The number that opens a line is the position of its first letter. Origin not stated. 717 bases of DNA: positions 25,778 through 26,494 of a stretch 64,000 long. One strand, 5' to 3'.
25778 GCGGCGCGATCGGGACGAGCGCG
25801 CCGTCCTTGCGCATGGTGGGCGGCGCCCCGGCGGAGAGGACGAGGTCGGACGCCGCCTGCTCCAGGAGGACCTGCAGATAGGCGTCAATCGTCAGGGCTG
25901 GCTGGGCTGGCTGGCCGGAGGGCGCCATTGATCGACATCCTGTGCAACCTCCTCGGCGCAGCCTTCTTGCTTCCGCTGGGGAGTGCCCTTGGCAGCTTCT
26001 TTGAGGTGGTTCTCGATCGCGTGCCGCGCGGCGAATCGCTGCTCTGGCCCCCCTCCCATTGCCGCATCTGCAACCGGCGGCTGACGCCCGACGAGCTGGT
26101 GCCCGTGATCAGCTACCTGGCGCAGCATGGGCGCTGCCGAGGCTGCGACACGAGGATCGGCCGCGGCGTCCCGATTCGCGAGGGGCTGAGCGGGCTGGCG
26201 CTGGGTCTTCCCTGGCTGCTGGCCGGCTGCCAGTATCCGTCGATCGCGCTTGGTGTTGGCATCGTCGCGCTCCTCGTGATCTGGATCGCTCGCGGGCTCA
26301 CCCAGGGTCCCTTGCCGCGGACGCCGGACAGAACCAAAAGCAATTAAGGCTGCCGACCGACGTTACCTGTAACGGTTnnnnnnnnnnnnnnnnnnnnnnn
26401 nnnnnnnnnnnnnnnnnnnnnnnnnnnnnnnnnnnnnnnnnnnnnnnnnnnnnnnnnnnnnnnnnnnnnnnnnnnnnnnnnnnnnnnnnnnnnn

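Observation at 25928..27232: Prepilin peptidase reduced to its N-terminal Zn-ribbon domain, followed in frame after one TAA by an SD-less membrane GGDEF gene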

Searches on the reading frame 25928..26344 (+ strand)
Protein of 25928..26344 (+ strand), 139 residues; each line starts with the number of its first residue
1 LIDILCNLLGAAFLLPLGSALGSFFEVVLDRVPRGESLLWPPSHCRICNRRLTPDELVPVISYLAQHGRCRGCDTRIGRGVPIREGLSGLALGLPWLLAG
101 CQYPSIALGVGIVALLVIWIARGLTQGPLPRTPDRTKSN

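Call 3: search_protein_families(library=pfam, proteins=[window:25928-26344:+], max_evalue=1)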
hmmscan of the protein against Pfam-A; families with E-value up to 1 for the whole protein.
seq(139 aa): 2 families
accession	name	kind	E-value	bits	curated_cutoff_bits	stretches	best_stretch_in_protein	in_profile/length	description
PF06750.18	A24_N_bact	-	4e-24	84.9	23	1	17-93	2-78/84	Bacterial Peptidase A24 N-terminal domain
PF19474.4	DUF6011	-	0.15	12.1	26.6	1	42-53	8-19/37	Family of unknown function (DUF6011)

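Call 5: find_homologous_proteins(query=window:25928-26344:+, max_evalue=0.001)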
Query seq(139 aa) (139 aa): 345 proteins with E <= 0.001 among 562 candidates; the best 120 are listed.
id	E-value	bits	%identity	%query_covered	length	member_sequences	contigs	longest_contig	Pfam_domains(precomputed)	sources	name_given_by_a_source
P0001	2.5e-78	279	90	100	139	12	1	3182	PF06750.19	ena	-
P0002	5.3e-70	252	81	100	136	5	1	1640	PF06750.19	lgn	-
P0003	3.4e-69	249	78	100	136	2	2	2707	PF06750.19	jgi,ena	-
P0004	5.9e-69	249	81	100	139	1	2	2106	PF06750.19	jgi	jgi:prepilin signal peptidase PulO-like enzyme (type II secretory pathway)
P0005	6.1e-68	245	81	100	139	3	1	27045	PF06750.19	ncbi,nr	ncbi:MAG TPA: prepilin peptidase [Candidatus Dormibacteraeota bacterium]|nr:prepilin peptidase [Cand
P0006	8.4e-68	245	75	99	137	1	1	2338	PF06750.19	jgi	jgi:prepilin signal peptidase PulO-like enzyme (type II secretory pathway)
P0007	1.1e-67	245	78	100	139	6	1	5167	PF06750.19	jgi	jgi:leader peptidase (prepilin peptidase) / N-methyltransferase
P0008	2.1e-67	244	77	99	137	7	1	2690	PF06750.19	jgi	jgi:prepilin signal peptidase PulO-like enzyme (type II secretory pathway)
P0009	2.3e-67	243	78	99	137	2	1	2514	PF06750.19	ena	-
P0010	1.8e-66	241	99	78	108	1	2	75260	PF06750.19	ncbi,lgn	-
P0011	6.3e-66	239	76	100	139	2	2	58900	PF06750.19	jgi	jgi:prepilin signal peptidase PulO-like enzyme (type II secretory pathway)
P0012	1.2e-64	235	83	91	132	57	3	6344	PF06750.19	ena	-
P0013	1.9e-64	234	77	95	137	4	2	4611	PF06750.19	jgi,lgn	jgi:prepilin signal peptidase PulO-like enzyme (type II secretory pathway)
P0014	1.6e-63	231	78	94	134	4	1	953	PF06750.19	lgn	-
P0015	3.7e-63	230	80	91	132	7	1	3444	PF06750.19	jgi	-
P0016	8.4e-63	229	77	99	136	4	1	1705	PF06750.19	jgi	jgi:prepilin signal peptidase PulO-like enzyme (type II secretory pathway)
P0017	1.3e-62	228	82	91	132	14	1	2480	PF06750.19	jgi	-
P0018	2.1e-62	227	77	98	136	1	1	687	PF06750.19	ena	-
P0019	1.2e-61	225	77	89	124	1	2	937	PF06750.19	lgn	-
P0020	1.5e-61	225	77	91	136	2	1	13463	PF06750.19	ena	-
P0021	1.8e-61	224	78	91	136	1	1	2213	PF06750.19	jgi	jgi:prepilin signal peptidase PulO-like enzyme (type II secretory pathway)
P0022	2.2e-61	224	73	100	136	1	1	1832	PF06750.19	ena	-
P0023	2.7e-61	224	75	95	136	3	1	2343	PF06750.19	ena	-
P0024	3.8e-61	223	73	100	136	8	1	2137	PF06750.19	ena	-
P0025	6.5e-61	223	75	99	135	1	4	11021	PF06750.19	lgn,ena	-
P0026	6.8e-61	222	75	99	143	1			PF06750.19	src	-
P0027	7.6e-61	222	75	99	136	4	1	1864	PF06750.19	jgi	jgi:prepilin signal peptidase PulO-like enzyme (type II secretory pathway)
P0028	8.0e-61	222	74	95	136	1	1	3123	PF06750.19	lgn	-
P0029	8.5e-61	222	74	98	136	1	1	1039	PF06750.19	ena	-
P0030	1.1e-60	222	73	100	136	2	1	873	PF06750.19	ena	-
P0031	1.1e-60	222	79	91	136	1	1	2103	PF06750.19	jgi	jgi:prepilin signal peptidase PulO-like enzyme (type II secretory pathway)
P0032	1.2e-60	222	73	99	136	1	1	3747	PF06750.19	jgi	jgi:prepilin signal peptidase PulO-like enzyme (type II secretory pathway)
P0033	1.3e-60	222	78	91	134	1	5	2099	PF06750.19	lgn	-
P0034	1.9e-60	221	74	98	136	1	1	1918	PF06750.19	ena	-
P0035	2.6e-60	221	80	90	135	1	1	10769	PF06750.19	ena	-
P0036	3.2e-60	220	78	93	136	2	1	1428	PF06750.19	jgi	jgi:prepilin signal peptidase PulO-like enzyme (type II secretory pathway)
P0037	3.9e-60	220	75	99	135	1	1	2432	PF06750.19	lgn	-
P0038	4.9e-60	220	74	98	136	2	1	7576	PF06750.19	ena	-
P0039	5.6e-60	220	77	93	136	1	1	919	PF06750.19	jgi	jgi:prepilin signal peptidase PulO-like enzyme (type II secretory pathway)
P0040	5.8e-60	219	78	93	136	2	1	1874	PF06750.19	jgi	jgi:prepilin signal peptidase PulO-like enzyme (type II secretory pathway)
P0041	8.6e-60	219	74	98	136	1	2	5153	PF06750.19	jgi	jgi:prepilin signal peptidase PulO-like enzyme (type II secretory pathway)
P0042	8.9e-60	219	77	89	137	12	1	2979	PF06750.19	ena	-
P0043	9.1e-60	219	74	99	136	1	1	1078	PF06750.19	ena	-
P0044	9.3e-60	219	74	98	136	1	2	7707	PF06750.19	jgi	jgi:prepilin signal peptidase PulO-like enzyme (type II secretory pathway)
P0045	9.5e-60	219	76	91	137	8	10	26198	PF06750.19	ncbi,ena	ncbi:MAG TPA: prepilin peptidase [Candidatus Dormibacteraeota bacterium]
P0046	1.1e-59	219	71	99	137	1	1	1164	PF06750.19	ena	-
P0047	1.1e-59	219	74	98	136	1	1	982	PF06750.19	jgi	jgi:prepilin signal peptidase PulO-like enzyme (type II secretory pathway)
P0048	1.2e-59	218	76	92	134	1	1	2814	PF06750.19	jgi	jgi:leader peptidase (prepilin peptidase) / N-methyltransferase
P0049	1.3e-59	218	77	91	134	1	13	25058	PF06750.19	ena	-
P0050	1.3e-59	218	77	91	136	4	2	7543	PF06750.19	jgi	jgi:prepilin signal peptidase PulO-like enzyme (type II secretory pathway)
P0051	1.9e-59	218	72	100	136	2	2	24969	PF06750.19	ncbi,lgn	-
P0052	1.9e-59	218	77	93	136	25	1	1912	PF06750.19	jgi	-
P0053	2.0e-59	218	71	100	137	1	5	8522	PF06750.19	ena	-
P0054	2.7e-59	217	72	99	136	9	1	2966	PF06750.19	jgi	jgi:prepilin signal peptidase PulO-like enzyme (type II secretory pathway)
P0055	2.8e-59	217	78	90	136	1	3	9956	PF06750.19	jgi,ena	-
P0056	3.1e-59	217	76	91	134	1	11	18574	PF06750.19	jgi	-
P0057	3.4e-59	217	72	99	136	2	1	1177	PF06750.19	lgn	-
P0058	3.7e-59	217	73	98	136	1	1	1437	PF06750.19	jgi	jgi:prepilin signal peptidase PulO-like enzyme (type II secretory pathway)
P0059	3.7e-59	217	71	99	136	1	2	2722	PF06750.19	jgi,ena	-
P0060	3.8e-59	217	71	100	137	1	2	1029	PF06750.19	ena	-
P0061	4.1e-59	217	76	91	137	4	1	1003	PF06750.19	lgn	-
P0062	4.2e-59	217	71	99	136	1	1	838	PF06750.19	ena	-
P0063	4.2e-59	217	75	94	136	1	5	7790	PF06750.19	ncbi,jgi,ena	-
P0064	4.5e-59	217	69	99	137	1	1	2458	PF06750.19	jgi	-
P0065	4.5e-59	217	76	93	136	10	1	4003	PF06750.19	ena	-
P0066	4.6e-59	217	71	99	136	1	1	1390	PF06750.19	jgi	jgi:leader peptidase (prepilin peptidase)/N-methyltransferase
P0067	4.7e-59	217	70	100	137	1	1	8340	PF06750.19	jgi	-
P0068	4.9e-59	216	71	99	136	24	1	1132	PF06750.19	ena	-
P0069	5.1e-59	216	73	99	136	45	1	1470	PF06750.19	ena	-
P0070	5.1e-59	216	76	91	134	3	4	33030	PF06750.19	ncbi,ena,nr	ncbi:MAG: prepilin peptidase [Chloroflexi bacterium]|nr:MAG: prepilin peptidase [Chloroflexota bacte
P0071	5.6e-59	216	71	99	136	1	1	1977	PF06750.19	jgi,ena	-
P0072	5.8e-59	216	71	100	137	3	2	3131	PF06750.19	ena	-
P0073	6.5e-59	216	78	90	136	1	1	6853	PF06750.19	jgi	jgi:leader peptidase (prepilin peptidase) / N-methyltransferase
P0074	8.1e-59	216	79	90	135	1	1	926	PF06750.19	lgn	-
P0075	9.7e-59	215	80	80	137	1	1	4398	PF06750.19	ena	-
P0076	1.0e-58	215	80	86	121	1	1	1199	PF06750.19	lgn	-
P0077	1.1e-58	215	75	91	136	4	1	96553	PF06750.19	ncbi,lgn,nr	ncbi:MAG TPA: prepilin peptidase [Candidatus Dormibacteraeota bacterium]|nr:prepilin peptidase [Cand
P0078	1.2e-58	215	72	99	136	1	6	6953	PF06750.19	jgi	jgi:prepilin signal peptidase PulO-like enzyme (type II secretory pathway)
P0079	1.3e-58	215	73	98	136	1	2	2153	PF06750.19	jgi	jgi:prepilin signal peptidase PulO-like enzyme (type II secretory pathway)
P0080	1.3e-58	215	77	91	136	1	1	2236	PF06750.19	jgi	jgi:prepilin signal peptidase PulO-like enzyme (type II secretory pathway)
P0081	1.5e-58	215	72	99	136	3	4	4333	PF06750.19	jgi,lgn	jgi:leader peptidase (prepilin peptidase)/N-methyltransferase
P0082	1.5e-58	215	71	100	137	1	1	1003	PF06750.19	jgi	jgi:prepilin signal peptidase PulO-like enzyme (type II secretory pathway)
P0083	1.7e-58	215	73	99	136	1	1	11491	PF06750.19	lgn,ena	-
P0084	1.8e-58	215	71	99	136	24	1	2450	PF06750.19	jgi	jgi:prepilin signal peptidase PulO-like enzyme (type II secretory pathway)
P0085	1.9e-58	215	76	88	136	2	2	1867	PF06750.19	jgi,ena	-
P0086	1.9e-58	215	75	94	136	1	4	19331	PF06750.19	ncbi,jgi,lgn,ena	-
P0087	1.9e-58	215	78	90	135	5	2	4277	PF06750.19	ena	-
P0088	2.2e-58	214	77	91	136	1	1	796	PF06750.19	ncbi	-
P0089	2.2e-58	214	75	94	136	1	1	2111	PF06750.19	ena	-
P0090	2.4e-58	214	73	95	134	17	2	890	PF06750.19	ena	-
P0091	2.6e-58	214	76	91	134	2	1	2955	PF06750.19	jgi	jgi:leader peptidase (prepilin peptidase) / N-methyltransferase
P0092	2.9e-58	214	72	99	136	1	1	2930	PF06750.19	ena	-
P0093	2.9e-58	214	77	93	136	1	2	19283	PF06750.19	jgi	jgi:prepilin signal peptidase PulO-like enzyme (type II secretory pathway)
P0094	3.1e-58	214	80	88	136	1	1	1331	PF06750.19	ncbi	-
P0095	3.5e-58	214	75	91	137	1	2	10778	PF06750.19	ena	-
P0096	5.7e-58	213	75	93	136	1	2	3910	PF06750.19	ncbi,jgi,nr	ncbi:MAG: leader peptidase (prepilin peptidase) / N-methyltransferase [Chloroflexota bacterium]|jgi:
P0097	6.1e-58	213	72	99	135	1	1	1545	PF06750.19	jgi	jgi:prepilin signal peptidase PulO-like enzyme (type II secretory pathway)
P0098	7.0e-58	213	70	99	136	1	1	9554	PF06750.19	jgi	jgi:prepilin signal peptidase PulO-like enzyme (type II secretory pathway)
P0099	7.6e-58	213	75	93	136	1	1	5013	PF06750.19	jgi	jgi:leader peptidase (prepilin peptidase)/N-methyltransferase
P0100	8.8e-58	212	76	91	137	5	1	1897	PF06750.19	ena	-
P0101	8.8e-58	212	72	99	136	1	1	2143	PF06750.19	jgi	-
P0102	1.1e-57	212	76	89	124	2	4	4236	PF06750.19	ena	-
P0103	1.1e-57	212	74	93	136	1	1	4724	PF06750.19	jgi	jgi:prepilin signal peptidase PulO-like enzyme (type II secretory pathway)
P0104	1.2e-57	212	74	91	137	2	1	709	PF06750.19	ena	-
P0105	1.4e-57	212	75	91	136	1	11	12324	PF06750.19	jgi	jgi:prepilin signal peptidase PulO-like enzyme (type II secretory pathway)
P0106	1.4e-57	212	75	93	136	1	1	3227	PF06750.19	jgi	jgi:prepilin signal peptidase PulO-like enzyme (type II secretory pathway)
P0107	1.5e-57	212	75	93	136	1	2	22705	PF06750.19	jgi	jgi:prepilin signal peptidase PulO-like enzyme (type II secretory pathway)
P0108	1.5e-57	212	72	95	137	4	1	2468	PF06750.19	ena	-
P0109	1.6e-57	212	75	91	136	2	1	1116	PF06750.19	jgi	jgi:leader peptidase (prepilin peptidase)/N-methyltransferase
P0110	1.6e-57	212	73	97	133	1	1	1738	PF06750.19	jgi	jgi:prepilin signal peptidase PulO-like enzyme (type II secretory pathway)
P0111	1.6e-57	212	71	99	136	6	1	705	PF06750.19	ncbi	-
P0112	1.8e-57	211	75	91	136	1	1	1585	PF06750.19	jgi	jgi:prepilin signal peptidase PulO-like enzyme (type II secretory pathway)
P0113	2.1e-57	211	74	93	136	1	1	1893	PF06750.19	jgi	jgi:prepilin signal peptidase PulO-like enzyme (type II secretory pathway)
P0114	2.3e-57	211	75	94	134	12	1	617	PF06750.19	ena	-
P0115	2.4e-57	211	74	91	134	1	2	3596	PF06750.19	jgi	jgi:prepilin signal peptidase PulO-like enzyme (type II secretory pathway)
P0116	2.5e-57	211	78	90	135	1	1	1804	PF06750.19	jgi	jgi:prepilin signal peptidase PulO-like enzyme (type II secretory pathway)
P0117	2.6e-57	211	68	100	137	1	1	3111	PF06750.19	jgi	jgi:leader peptidase (prepilin peptidase) / N-methyltransferase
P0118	3.0e-57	211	73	91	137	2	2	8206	PF06750.19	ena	-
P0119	3.2e-57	211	73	91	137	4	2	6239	PF06750.19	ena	-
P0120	3.6e-57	210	68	98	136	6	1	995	PF06750.19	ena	-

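Call 9: find_related_loci(query=window:25928-26344:+, collection=genome_contigs, flank=10000)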
Query window:25928-26344:+ (139 aa) in genome_contigs; peptide patterns used: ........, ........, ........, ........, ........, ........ (x = any residue, [..] = any of these).
193 stretches matched a pattern; 23 encode a relative of the query (tblastn E <= 1e-3); 23 distinct loci.
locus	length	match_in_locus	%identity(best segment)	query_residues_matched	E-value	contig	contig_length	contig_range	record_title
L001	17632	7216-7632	81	1-139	5e-70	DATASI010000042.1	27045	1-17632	MAG TPA_asm: Candidatus Dormiibacterota bacterium isolate SMAG_U5516 k141_2007253, whole genome shotgun sequence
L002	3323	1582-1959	83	1-126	8e-67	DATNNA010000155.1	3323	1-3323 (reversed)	MAG TPA_asm: Candidatus Binatus sp. isolate SMAG_U11493 k141_760011, whole genome shotgun sequence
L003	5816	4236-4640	80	1-134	4e-66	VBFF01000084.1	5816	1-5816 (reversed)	MAG: Chloroflexi bacterium isolate CF_45 14_1009_12_20cm_scaffold_22065, whole genome shotgun sequence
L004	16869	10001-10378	83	1-126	1e-65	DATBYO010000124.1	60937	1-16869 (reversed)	MAG TPA_asm: Candidatus Dormiibacterota bacterium isolate SMAG_U7595 k141_570436, whole genome shotgun sequence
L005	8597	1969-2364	82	3-133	1e-65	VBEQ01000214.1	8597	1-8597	MAG: Chloroflexi bacterium isolate CF_30 14_1009_05_30cm_scaffold_6458, whole genome shotgun sequence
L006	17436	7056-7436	80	1-127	2e-65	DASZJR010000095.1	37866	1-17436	MAG TPA_asm: Candidatus Dormiibacterota bacterium isolate SMAG_U6634 k141_3204544, whole genome shotgun sequence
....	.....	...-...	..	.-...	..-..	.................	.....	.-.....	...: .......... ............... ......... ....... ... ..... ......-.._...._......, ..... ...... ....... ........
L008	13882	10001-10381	80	1-127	1e-63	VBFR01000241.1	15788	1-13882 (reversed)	MAG: Chloroflexi bacterium isolate CF_57 14_0929_12_20cm_scaffold_1949, whole genome shotgun sequence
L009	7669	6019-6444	75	1-138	2e-63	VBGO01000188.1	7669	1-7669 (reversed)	MAG: Chloroflexi bacterium isolate CF_80 14_1009_16_40cm_scaffold_55295, whole genome shotgun sequence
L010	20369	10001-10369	83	1-123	2e-63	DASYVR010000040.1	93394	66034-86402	MAG TPA_asm: Candidatus Dormiibacterota bacterium isolate SMAG_U6259 k141_264019, whole genome shotgun sequence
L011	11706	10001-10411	73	1-139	1e-62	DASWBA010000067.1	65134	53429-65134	MAG TPA_asm: Candidatus Dormiibacterota bacterium isolate SMAG_U2670 k141_674966, whole genome shotgun sequence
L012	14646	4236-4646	71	1-139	7e-62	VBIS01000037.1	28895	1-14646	MAG: Chloroflexota bacterium isolate CF_136 14_1009_13_30cm_scaffold_4009, whole genome shotgun sequence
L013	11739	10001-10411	73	1-139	3e-61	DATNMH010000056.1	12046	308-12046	MAG TPA_asm: Candidatus Acidoferrum sp. isolate SMAG_U11474 k141_40371, whole genome shotgun sequence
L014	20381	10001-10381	76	1-127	2e-60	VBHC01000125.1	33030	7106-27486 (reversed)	MAG: Chloroflexi bacterium isolate CF_94 14_0927_09_20cm_scaffold_296, whole genome shotgun sequence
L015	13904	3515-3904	74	1-130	4e-60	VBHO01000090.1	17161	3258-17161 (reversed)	MAG: Chloroflexi bacterium isolate CF_106 14_1009_12_40cm_scaffold_6793, whole genome shotgun sequence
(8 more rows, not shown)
